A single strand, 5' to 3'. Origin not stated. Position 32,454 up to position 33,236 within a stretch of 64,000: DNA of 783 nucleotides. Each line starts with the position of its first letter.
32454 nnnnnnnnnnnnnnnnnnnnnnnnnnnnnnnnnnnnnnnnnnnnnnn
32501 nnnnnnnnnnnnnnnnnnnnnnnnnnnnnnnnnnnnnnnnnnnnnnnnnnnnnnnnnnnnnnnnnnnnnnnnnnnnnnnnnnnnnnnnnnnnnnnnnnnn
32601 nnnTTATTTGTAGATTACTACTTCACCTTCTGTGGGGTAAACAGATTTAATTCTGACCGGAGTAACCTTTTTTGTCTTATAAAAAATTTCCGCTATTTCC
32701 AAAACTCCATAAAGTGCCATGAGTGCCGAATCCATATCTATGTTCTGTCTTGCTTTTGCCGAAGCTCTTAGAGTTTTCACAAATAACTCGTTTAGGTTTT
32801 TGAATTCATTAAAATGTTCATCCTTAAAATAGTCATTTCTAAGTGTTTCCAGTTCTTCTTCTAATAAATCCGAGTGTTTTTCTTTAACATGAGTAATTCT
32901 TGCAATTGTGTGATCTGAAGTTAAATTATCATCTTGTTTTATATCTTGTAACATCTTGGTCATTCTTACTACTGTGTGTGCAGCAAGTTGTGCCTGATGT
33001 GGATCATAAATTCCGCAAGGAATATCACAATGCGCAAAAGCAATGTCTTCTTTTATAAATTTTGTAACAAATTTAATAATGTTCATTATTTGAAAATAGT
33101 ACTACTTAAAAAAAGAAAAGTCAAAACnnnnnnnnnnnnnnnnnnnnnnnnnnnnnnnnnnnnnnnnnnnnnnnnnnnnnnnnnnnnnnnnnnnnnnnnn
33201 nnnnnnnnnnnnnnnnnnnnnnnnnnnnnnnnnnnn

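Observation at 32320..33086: Nickel superoxide dismutase and its maturation protease SodX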

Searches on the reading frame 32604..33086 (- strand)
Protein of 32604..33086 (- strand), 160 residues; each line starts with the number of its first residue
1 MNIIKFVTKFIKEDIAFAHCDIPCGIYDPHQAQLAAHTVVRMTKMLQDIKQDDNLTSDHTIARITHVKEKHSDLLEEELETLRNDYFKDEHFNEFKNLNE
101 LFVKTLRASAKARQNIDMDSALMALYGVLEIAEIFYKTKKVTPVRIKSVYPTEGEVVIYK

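Call 3: search_protein_families(library=pfam, proteins=[window:32604-33086:-], max_evalue=0.01)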
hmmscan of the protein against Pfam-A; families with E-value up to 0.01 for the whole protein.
window:32604-33086:- (160 aa): 1 family
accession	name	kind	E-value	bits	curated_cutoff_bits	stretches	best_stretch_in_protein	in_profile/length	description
PF09055.16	Sod_Ni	-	1.3e-33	116.6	25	1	16-139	3-127/127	Nickel-containing superoxide dismutase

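Call 4: search_protein_families(library=ncbifam, proteins=[window:32604-33086:-], max_evalue=0.01)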
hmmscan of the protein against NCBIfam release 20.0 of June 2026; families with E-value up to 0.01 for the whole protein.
window:32604-33086:- (160 aa): 2 families
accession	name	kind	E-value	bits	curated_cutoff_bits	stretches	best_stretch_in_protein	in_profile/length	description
TIGR02753.1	sodN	equivalog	3e-35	121.6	90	1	5-141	7-145/145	superoxide dismutase, Ni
NF002578.0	PRK02230.1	equivalog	0.00056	19.4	246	1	38-144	78-181/185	inorganic pyrophosphatase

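Call 8: find_homologous_proteins(query=window:32604-33086:-)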
Query window:32604-33086:- (160 aa): 2425 proteins with E <= 0.001 among 2441 candidates; the best 120 are listed.
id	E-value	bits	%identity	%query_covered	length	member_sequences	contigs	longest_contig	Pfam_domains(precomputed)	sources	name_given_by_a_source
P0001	7.7e-100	349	100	100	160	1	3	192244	PF09055.17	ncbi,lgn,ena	-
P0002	1.3e-78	280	79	100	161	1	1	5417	PF09055.17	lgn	-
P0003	1.9e-78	280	78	99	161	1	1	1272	PF09055.17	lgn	-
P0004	2.7e-78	279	76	100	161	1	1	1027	PF09055.17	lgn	-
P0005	3.2e-72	260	72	100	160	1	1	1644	PF09055.17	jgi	jgi:nickel superoxide dismutase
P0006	1.2e-71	258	73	99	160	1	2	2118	PF09055.17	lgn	-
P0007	1.1e-70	255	72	100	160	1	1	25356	PF09055.17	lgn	-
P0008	5.9e-70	252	71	100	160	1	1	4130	PF09055.17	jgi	jgi:nickel superoxide dismutase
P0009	7.9e-70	252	72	100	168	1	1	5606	PF09055.17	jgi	jgi:nickel superoxide dismutase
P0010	2.0e-69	250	70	100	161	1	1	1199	PF09055.17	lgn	-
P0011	2.3e-69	250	70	100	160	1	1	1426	PF09055.17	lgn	-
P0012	6.6e-69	249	68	100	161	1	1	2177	PF09055.17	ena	-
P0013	7.8e-69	249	69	100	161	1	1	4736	PF09055.17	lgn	-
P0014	8.5e-69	248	67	100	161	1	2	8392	PF09055.17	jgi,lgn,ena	jgi:nickel superoxide dismutase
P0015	1.4e-68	248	68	100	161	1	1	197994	PF09055.17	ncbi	-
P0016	1.8e-68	247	71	93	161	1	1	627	PF09055.17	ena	-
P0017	2.2e-68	247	68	100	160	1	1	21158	PF09055.17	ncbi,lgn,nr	ncbi:MAG TPA: superoxide dismutase, Ni [Candidatus Sulfotelmatobacter sp.]|nr:superoxide dismutase, 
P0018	2.2e-68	247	69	96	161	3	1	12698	PF09055.17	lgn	-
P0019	2.4e-68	247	68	100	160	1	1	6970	PF09055.17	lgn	-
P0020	3.2e-68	247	67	100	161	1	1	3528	PF09055.17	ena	-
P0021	4.8e-68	246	70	100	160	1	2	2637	PF09055.17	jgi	jgi:nickel superoxide dismutase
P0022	4.9e-68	246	66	100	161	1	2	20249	PF09055.17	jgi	jgi:nickel superoxide dismutase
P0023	9.6e-68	245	69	93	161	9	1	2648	PF09055.17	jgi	-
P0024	1.1e-67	245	68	99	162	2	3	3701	PF09055.17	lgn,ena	-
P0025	1.4e-67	245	68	100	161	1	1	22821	PF09055.17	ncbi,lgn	-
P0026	1.5e-67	244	70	99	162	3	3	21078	PF09055.17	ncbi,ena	-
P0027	2.2e-67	244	73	93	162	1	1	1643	PF09055.17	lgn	-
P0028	2.5e-67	244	68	98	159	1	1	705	PF09055.17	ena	-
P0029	2.9e-67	243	68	100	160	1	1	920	PF09055.17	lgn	-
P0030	3.5e-67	243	67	99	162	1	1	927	PF09055.17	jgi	jgi:nickel superoxide dismutase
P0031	4.0e-67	243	66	100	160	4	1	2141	PF09055.17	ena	-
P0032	5.9e-67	242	68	97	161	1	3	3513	PF09055.17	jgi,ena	jgi:nickel superoxide dismutase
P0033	7.2e-67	242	68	99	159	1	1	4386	PF09055.17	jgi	jgi:nickel superoxide dismutase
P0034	7.6e-67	242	70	99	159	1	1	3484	PF09055.17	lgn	-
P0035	8.8e-67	242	69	96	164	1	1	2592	PF09055.17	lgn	-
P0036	1.2e-66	242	66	99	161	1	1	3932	PF09055.17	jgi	jgi:nickel superoxide dismutase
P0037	1.3e-66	241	66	100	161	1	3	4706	PF09055.17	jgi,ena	jgi:nickel superoxide dismutase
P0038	1.6e-66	241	67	98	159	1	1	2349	PF09055.17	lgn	-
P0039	1.8e-66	241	68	98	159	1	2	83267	PF09055.17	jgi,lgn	jgi:nickel superoxide dismutase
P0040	1.9e-66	241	68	98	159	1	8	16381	PF09055.17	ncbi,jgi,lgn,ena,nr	ncbi:MAG TPA: superoxide dismutase, Ni [Patescibacteria group bacterium]|jgi:nickel superoxide dismu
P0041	2.1e-66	241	69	94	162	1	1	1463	PF09055.17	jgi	jgi:nickel superoxide dismutase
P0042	3.5e-66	240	65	100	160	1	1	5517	PF09055.17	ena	-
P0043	3.9e-66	240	69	92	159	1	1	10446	PF09055.17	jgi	-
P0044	4.7e-66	240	68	99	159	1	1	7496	PF09055.17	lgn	-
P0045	5.3e-66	239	67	99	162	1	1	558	PF09055.17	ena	-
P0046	5.8e-66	239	66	99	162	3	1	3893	PF09055.17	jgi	jgi:nickel superoxide dismutase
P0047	6.2e-66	239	68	100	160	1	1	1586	PF09055.17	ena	-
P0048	6.8e-66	239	70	92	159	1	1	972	PF09055.17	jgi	jgi:nickel superoxide dismutase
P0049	9.5e-66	239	69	98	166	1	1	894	PF09055.17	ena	-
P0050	1.1e-65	238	72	91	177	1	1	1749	PF09055.17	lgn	-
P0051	1.1e-65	238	67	99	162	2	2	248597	PF09055.17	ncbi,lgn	-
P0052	1.2e-65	238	68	94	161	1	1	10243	PF09055.17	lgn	-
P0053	1.2e-65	238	68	99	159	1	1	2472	PF09055.17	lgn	-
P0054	1.5e-65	238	68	97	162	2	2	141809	PF09055.17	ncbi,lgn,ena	-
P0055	2.0e-65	237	68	99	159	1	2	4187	PF09055.17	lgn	-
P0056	2.1e-65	237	65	99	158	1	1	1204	PF09055.17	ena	-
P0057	2.3e-65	237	67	98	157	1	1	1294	PF09055.17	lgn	-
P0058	2.5e-65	237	66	100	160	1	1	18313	PF09055.17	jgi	-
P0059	3.2e-65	237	65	99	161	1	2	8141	PF09055.17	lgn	-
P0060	3.7e-65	237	63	100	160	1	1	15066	PF09055.17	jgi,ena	-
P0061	4.2e-65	236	66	100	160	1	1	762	PF09055.17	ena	-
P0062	4.5e-65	236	68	91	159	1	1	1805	PF09055.17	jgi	jgi:nickel superoxide dismutase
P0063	4.6e-65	236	67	100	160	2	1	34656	PF09055.17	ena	-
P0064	4.7e-65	236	66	98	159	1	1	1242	PF09055.17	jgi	jgi:nickel superoxide dismutase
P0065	6.9e-65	236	69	92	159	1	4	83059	PF09055.17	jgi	jgi:nickel superoxide dismutase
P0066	7.2e-65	236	69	92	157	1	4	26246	PF09055.17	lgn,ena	-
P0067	7.5e-65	236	66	98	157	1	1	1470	PF09055.17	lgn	-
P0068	8.1e-65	236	65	98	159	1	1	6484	PF09055.17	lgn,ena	-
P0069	9.3e-65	235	65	98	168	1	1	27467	PF09055.17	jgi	-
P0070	9.5e-65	235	68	93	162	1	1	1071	PF09055.17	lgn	-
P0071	9.7e-65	235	70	95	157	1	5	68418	PF09055.17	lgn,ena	-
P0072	1.2e-64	235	66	100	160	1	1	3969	PF09055.17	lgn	-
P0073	1.2e-64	235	64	100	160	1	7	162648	PF09055.17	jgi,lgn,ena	jgi:nickel superoxide dismutase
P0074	1.3e-64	235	66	100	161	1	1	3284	PF09055.17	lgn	-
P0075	1.4e-64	235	66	98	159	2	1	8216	PF09055.17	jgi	jgi:nickel superoxide dismutase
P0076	1.6e-64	235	66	99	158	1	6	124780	PF09055.17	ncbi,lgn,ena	-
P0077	1.8e-64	234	66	99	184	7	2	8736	PF09055.17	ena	-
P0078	1.8e-64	234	65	99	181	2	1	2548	PF09055.17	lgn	-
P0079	2.0e-64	234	66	99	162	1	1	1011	PF09055.17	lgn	-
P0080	2.0e-64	234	69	92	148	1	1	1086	PF09055.17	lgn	-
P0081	2.2e-64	234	65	100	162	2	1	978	PF09055.17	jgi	-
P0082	2.3e-64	234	64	99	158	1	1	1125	PF09055.17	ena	-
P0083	2.3e-64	234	65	99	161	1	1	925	PF09055.17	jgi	jgi:nickel superoxide dismutase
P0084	2.3e-64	234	65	100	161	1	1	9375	PF09055.17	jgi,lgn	-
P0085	2.8e-64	234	68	92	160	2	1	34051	PF09055.17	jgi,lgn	-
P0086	3.1e-64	234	66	98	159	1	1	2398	PF09055.17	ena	-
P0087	3.2e-64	234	65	98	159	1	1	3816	PF09055.17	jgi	jgi:nickel superoxide dismutase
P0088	3.3e-64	234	66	98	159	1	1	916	PF09055.17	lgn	-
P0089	3.4e-64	234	66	98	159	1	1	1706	PF09055.17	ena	-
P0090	3.4e-64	234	66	98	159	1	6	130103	PF09055.17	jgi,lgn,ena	jgi:nickel superoxide dismutase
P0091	3.6e-64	233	63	100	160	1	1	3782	PF09055.17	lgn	-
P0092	3.8e-64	233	64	99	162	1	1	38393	PF09055.17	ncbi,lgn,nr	ncbi:MAG: superoxide dismutase, Ni [Patescibacteria group bacterium]|nr:superoxide dismutase, Ni [Pa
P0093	4.1e-64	233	68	100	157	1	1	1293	PF09055.17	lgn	-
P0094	4.6e-64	233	64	99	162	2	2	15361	PF09055.17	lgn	-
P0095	6.0e-64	233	65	99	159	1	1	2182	PF09055.17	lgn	-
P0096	6.4e-64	233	65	100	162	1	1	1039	PF09055.17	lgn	-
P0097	7.3e-64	232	65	100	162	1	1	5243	PF09055.17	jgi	jgi:nickel superoxide dismutase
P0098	8.2e-64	232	64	100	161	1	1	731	PF09055.17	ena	-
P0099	8.7e-64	232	64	99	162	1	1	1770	PF09055.17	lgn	-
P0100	9.1e-64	232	65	98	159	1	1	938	PF09055.17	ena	-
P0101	9.1e-64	232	66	97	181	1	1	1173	PF09055.17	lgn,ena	-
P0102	9.8e-64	232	65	100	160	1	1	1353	PF09055.17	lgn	-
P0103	9.8e-64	232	65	99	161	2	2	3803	PF09055.17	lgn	-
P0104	1.1e-63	232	64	100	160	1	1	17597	PF09055.17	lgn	-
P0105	1.2e-63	232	62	100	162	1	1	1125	PF09055.17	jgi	jgi:nickel superoxide dismutase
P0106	1.4e-63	232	64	100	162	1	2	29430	PF09055.17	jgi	jgi:nickel superoxide dismutase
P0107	1.8e-63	231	67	91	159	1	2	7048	PF09055.17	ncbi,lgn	-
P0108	1.9e-63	231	63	100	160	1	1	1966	PF09055.17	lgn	-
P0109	2.0e-63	231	63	100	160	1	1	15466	PF09055.17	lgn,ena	-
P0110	2.8e-63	231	66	98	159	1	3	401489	PF09055.17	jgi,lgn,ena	jgi:nickel superoxide dismutase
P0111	3.0e-63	230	68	91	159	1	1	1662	PF09055.17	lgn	-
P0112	3.1e-63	230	65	100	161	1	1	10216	PF09055.17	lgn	-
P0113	3.1e-63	230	62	100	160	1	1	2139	PF09055.17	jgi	jgi:nickel superoxide dismutase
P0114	3.4e-63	230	66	100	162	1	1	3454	PF09055.17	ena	-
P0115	3.4e-63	230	63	100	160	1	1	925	PF09055.17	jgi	jgi:nickel superoxide dismutase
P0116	3.7e-63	230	64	100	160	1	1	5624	PF09055.17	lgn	-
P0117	3.9e-63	230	65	99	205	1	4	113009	PF09055.17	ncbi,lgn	-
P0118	4.9e-63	230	64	98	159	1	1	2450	PF09055.17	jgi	jgi:nickel superoxide dismutase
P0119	4.9e-63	230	67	94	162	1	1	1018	PF09055.17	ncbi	-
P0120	4.9e-63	230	65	98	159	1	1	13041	PF09055.17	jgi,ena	-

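Call 9: find_encoding_contigs(protein=window:32604-33086:-, flank=10000)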
Protein window:32604-33086:- (160 aa): 7 contigs read that carry it; 4 places shown.
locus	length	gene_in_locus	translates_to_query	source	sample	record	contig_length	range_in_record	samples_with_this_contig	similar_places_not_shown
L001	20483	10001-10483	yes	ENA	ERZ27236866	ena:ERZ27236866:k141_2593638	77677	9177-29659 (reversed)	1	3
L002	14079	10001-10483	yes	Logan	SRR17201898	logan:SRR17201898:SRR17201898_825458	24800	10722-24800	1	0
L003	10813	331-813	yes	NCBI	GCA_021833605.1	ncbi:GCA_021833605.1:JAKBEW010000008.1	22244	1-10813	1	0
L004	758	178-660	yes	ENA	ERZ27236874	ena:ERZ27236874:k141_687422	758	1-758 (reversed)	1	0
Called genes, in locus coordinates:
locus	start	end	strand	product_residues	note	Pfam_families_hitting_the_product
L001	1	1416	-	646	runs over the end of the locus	PF04041:Glyco_hydro_130, PF04616:Glyco_hydro_43 (faint), PF04041:Glyco_hydro_130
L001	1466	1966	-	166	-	PF00571:CBS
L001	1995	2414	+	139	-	PF07884:VKOR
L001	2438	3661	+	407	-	PF09992:NAGPA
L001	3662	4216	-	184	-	PF01625:PMSR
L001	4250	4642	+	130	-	-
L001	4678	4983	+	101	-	PF04020:Phage_holin_4_2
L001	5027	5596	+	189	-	PF00254:FKBP_C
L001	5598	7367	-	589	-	PF00664:ABC_membrane, PF02463:SMC_N, PF00005:ABC_tran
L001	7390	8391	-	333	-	PF00294:PfkB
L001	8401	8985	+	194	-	-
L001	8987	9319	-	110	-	PF01638:HxlR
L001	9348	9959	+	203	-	PF02589:LUD_dom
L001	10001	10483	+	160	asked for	PF09055:Sod_Ni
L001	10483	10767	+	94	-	PF00717:Peptidase_S24, PF10502:Peptidase_S26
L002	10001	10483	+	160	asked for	PF09055:Sod_Ni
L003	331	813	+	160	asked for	PF09055:Sod_Ni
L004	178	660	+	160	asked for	PF09055:Sod_Ni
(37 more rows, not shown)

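Call 12: search_solved_structures(query=window:32604-33086:-, show_alignments=2)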
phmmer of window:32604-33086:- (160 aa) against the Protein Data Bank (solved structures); distinct sequences matched with E-value up to 0.001: 6.
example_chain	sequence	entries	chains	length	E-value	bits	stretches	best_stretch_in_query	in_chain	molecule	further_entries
1t6i_A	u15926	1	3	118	2.3e-18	70.2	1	19-140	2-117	Superoxide dismutase [Ni]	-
1t6q_A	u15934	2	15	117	3.8e-18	69.5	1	19-140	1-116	Superoxide dismutase [Ni]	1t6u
1q0d_A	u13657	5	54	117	1.1e-17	67.9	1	19-140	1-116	Superoxide dismutase [Ni]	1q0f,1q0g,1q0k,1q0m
3g4x_A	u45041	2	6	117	1.9e-17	67.2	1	19-140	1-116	Superoxide dismutase [Ni]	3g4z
4ncq_A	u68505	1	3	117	4.6e-17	65.9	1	20-140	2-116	Superoxide dismutase [Ni]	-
3g50_A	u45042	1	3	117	7e-17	65.4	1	19-140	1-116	Superoxide dismutase [Ni]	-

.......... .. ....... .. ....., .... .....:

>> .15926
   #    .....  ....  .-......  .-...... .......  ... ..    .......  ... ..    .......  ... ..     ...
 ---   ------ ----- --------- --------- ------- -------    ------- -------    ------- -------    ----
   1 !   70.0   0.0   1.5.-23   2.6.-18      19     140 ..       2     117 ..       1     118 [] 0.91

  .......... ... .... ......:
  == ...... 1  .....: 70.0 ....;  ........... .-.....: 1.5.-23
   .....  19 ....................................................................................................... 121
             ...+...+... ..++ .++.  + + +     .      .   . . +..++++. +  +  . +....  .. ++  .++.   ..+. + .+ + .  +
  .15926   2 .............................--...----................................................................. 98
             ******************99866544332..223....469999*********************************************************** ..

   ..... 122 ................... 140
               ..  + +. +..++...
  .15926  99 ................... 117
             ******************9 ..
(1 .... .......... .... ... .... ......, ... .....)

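Call 14: find_related_loci(query=A1, collection=genome_contigs, flank=6000)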
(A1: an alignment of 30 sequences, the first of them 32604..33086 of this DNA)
Query A1 (160 aa) in genome_contigs; peptide patterns used: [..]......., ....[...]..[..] (x = any residue, [..] = any of these).
599 stretches matched a pattern (row limit reached: there are more); 578 encode a relative of the query (tblastn E <= 1e-3); the best 80 are kept; 80 distinct loci.
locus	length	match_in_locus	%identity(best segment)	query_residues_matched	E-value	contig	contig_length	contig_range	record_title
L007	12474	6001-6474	66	3-160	9e-72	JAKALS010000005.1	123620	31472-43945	MAG: bacterium isolate WY5.bin132 NODE_219_length_123620_cov_6.550169, whole genome shotgun sequence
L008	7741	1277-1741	68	6-160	1e-71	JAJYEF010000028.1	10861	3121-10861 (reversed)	MAG: bacterium isolate DBS1-1.bin22 NODE_11035_length_10861_cov_3.838737, whole genome shotgun sequence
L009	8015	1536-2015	64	2-160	1e-70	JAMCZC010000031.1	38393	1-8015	MAG: Patescibacteria group bacterium isolate FK_Sedi_B_Bin.322 NODE_2996_length_38393_cov_39.6772, whole genome shotgun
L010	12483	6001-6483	63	1-160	8e-68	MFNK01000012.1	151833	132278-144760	MAG: Candidatus Levybacteria bacterium RIFCSPHIGHO2_01_FULL_36_15b rifcsphigho2_01_scaffold_958, whole genome shotgun se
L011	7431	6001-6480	61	1-160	2e-66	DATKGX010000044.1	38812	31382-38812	MAG TPA_asm: Patescibacteria group bacterium isolate SMAG_U14562 k141_185502, whole genome shotgun sequence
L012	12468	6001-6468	64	4-160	2e-65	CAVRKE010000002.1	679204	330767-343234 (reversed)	MAG: Candidatus Levybacteria bacterium isolate MFD01476.bin.1.95 genome assembly, contig: contig_6007, whole genome shot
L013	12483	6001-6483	63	1-160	2e-65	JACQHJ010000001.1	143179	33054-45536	MAG: Candidatus Levyibacteriota bacterium isolate NC_groundwater_1096_Ag_S2p5_37_166 S_2p5_S6_coassembly_k141_261773, wh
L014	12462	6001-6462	61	7-160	2e-64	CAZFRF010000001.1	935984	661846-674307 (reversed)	MAG TPA_asm: uncultured Gammaproteobacteria bacterium isolate SRP292972_co1_100 genome assembly, contig: NODE_5_length_9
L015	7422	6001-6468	68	5-160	3e-62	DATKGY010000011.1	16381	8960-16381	MAG TPA_asm: Patescibacteria group bacterium isolate SMAG_U14563 k141_205421, whole genome shotgun sequence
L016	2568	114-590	58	2-160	1e-62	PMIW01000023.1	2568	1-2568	MAG: Ignavibacteriae bacterium isolate fen_1279 73.20120600_E3D.161_contig_399574, whole genome shotgun sequence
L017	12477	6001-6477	57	2-160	4e-61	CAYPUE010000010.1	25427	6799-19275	MAG TPA_asm: uncultured Gammaproteobacteria bacterium isolate SRP269290_co2_354 genome assembly, contig: NODE_1828_lengt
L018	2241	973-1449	56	2-160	1e-61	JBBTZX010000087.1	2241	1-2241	MAG: Patescibacteria group bacterium isolate H14-bin027_1 H14_bin027_1_000000000087, whole genome shotgun sequence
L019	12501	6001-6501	58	1-160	9e-61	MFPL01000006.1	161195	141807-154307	MAG: Candidatus Levybacteria bacterium RIFCSPLOWO2_12_FULL_41_12 rifcsplowo2_12_scaffold_275, whole genome shotgun seque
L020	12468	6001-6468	59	1-160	2e-60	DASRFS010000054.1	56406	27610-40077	MAG TPA_asm: Patescibacteria group bacterium isolate SMAG_U10038 k141_1786059, whole genome shotgun sequence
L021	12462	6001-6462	60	7-160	1e-60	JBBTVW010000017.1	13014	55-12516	MAG: Patescibacteria group bacterium isolate H43-bin095_1 H43_bin095_1_000000000017, whole genome shotgun sequence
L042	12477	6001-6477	49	1-159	6e-54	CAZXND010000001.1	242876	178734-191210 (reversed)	MAG TPA_asm: uncultured Gammaproteobacteria bacterium isolate SRP192515_co1_195 genome assembly, contig: NODE_19_length_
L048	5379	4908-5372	52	1-160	7e-53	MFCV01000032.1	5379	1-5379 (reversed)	MAG: Candidatus Daviesbacteria bacterium RIFCSPHIGHO2_02_FULL_36_13 rifcsphigho2_02_scaffold_39668, whole genome shotgun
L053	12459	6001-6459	54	1-159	4e-52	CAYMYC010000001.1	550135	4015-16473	MAG TPA_asm: uncultured Gammaproteobacteria bacterium isolate binchicken_co128_232 genome assembly, contig: NODE_4_lengt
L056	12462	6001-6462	53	1-160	6e-52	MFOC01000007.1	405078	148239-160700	MAG: Candidatus Levybacteria bacterium RIFCSPHIGHO2_02_FULL_40_18 rifcsphigho2_02_scaffold_49, whole genome shotgun sequ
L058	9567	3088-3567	51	1-159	2e-51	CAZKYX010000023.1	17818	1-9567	MAG TPA_asm: uncultured Gammaproteobacteria bacterium isolate SRP286056_co1_17 genome assembly, contig: NODE_3815_length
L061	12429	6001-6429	55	15-158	1e-50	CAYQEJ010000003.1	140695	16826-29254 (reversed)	MAG TPA_asm: uncultured Gammaproteobacteria bacterium isolate SRP278252_co2_88 genome assembly, contig: NODE_139_length_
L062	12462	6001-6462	52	4-158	8e-51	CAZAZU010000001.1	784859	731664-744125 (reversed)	MAG TPA_asm: uncultured Gammaproteobacteria bacterium isolate SRP178908_co1_328 genome assembly, contig: NODE_1_length_7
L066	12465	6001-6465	49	1-160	1e-50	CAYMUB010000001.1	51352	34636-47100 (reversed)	MAG TPA_asm: uncultured Gammaproteobacteria bacterium isolate binchicken_co203_488 genome assembly, contig: k141_921433,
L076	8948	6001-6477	48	6-157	2e-46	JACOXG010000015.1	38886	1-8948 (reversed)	MAG: Candidatus Daviesbacteria bacterium isolate NC_groundwater_147_Ag_S-0.1um_38_19 S4_GD2017_2_S1_scaffold_986, whole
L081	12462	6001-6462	48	1-160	4e-46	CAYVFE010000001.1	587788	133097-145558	MAG TPA_asm: uncultured Gammaproteobacteria bacterium isolate binchicken_co173_433 genome assembly, contig: NODE_6_lengt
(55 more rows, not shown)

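Call 31: predict_structure(alignment_id=A1)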
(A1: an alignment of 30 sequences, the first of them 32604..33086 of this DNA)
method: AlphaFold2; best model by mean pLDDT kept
length: 160 residues; sequences in the alignment: 30
mean_pLDDT: 85.8   pTM: 0.78
mean pLDDT of the five models: 85.8, 85.4, 84.5, 82.1, 77.5
residues with pLDDT >= 90: 107; 70-90: 21; 50-70: 18; < 50: 14
segments of 3 or more residues with pLDDT < 50: 11-24
pLDDT, mean of each block of 10 residues (from residue 1): 59 44 65 96 92 71 96 97 94 96 98 97 98 94 87 88
secondary structure, 60 per line:
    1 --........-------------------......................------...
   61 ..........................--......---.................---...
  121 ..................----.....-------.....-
elements in order: H3-10 H30-51 H58-86 H89-94 H98-114 H118-138 E143-147 E155-159

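Call 32: search_protein_representatives(protein=window:32604-33086:-)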
Query: 160 residues. Proteins with E-value up to 0.001 (for the whole library): 506; up to 1e-10: 141; up to 1e-30: 2. The best 150 are listed.
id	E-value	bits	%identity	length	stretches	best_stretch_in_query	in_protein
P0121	2.5e-44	167.4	54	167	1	1-160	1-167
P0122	1.5e-36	142.2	60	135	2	81-160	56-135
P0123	3.1e-30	121.7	44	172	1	8-158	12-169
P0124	1.1e-29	119.9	56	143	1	48-160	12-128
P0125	5.1e-29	117.8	42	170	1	4-157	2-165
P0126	1.9e-25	106.2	61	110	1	9-96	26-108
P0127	3.8e-25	105.2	45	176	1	16-158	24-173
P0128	9.4e-24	100.7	41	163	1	2-142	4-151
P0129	1.2e-23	100.3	59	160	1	1-87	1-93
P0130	3.1e-23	99.0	58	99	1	5-82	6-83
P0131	2.6e-22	96.0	38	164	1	2-148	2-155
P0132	3.4e-22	95.6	42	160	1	8-139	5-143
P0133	2.6e-21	92.8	39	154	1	3-140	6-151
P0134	4.4e-21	92.0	47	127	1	13-119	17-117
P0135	2.7e-20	89.5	35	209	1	11-154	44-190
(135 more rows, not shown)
